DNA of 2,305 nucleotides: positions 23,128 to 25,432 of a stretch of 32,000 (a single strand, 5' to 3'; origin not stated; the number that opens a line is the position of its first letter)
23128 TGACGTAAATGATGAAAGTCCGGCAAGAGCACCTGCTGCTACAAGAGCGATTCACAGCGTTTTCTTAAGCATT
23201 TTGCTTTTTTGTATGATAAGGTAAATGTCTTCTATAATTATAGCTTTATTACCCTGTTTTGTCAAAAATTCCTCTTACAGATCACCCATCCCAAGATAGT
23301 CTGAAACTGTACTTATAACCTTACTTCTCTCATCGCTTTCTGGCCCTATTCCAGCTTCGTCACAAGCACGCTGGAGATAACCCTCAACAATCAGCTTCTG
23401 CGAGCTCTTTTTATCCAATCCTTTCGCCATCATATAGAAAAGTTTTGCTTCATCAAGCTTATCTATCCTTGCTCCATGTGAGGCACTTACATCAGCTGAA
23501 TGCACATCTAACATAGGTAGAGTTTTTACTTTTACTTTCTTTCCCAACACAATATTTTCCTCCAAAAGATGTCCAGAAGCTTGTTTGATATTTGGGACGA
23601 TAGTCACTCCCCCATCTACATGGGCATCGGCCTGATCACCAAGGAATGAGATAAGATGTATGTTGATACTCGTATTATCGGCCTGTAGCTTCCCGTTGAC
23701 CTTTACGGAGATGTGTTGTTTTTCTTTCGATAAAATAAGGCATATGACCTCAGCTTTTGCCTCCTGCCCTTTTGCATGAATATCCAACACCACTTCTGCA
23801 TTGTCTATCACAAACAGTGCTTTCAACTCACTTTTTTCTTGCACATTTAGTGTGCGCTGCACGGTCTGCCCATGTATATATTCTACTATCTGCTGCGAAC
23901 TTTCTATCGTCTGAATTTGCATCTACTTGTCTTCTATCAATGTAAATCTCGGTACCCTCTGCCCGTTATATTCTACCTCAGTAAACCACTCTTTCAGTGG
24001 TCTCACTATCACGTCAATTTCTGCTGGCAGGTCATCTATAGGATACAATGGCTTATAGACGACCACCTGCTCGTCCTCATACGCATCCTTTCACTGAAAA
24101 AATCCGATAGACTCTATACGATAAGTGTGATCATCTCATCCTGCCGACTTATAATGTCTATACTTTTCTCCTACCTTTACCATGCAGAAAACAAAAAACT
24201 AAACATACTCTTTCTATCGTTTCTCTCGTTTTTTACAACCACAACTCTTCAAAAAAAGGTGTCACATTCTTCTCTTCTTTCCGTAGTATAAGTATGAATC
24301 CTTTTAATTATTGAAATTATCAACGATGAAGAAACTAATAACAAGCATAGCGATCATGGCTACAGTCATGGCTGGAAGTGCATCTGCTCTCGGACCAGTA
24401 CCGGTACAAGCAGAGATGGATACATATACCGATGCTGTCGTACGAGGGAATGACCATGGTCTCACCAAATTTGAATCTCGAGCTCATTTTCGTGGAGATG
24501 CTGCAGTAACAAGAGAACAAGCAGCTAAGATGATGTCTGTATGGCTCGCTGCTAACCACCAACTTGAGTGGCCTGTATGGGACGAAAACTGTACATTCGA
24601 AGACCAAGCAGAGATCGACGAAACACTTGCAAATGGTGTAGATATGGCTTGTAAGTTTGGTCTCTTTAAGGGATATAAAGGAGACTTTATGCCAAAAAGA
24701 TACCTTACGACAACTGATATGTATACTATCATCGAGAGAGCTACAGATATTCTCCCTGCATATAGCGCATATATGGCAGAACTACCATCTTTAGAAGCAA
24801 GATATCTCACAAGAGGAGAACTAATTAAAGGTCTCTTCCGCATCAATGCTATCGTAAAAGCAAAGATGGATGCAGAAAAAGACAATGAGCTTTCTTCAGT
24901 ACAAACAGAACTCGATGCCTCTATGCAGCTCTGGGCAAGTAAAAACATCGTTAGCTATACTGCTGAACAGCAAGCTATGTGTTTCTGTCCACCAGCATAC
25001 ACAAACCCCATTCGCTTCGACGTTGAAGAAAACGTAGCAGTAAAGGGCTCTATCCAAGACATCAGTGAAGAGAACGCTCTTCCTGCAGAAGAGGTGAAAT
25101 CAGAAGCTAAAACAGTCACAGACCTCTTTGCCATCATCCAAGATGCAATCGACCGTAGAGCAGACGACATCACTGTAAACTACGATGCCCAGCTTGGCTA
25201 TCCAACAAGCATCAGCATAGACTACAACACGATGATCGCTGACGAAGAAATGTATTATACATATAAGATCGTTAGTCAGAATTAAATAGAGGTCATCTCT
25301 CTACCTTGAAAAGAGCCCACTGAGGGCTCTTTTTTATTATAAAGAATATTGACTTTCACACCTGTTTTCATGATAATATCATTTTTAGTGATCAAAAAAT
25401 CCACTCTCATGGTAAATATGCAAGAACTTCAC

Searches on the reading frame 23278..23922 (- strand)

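Call 24: search_protein_families(library=pfam, proteins=[window:23278-23922:-], max_evalue=0.01)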
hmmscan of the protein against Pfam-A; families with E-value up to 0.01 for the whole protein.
seq(215 aa): 1 family
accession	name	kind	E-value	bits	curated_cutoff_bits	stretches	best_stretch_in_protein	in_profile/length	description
PF01458.23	SUFBD_core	-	2.8e-29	102.7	27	1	44-181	94-231/232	SUF system FeS cluster assembly, SufBD core domain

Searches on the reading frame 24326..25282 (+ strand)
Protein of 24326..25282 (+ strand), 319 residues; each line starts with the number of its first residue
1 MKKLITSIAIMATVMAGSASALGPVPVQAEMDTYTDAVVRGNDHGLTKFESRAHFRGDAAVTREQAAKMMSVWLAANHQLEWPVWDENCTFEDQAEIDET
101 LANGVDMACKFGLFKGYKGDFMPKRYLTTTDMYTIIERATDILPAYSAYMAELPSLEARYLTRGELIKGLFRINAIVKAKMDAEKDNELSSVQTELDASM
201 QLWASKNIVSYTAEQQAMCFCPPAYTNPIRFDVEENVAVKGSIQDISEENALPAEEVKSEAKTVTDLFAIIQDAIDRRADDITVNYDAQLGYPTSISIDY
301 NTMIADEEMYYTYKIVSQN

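Call 24: search_protein_families(library=pfam, proteins=[window:24326-25282:+], max_evalue=0.01)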
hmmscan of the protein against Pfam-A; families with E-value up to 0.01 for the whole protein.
seq(319 aa): 2 families
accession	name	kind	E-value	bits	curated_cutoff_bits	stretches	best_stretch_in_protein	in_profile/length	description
PF19671.4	DUF6174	-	5.5e-34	117.5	23.8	1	195-316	1-120/122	Family of unknown function (DUF6174)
PF00395.25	SLH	-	0.0061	17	20.8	0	44-67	21-44/44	S-layer homology domain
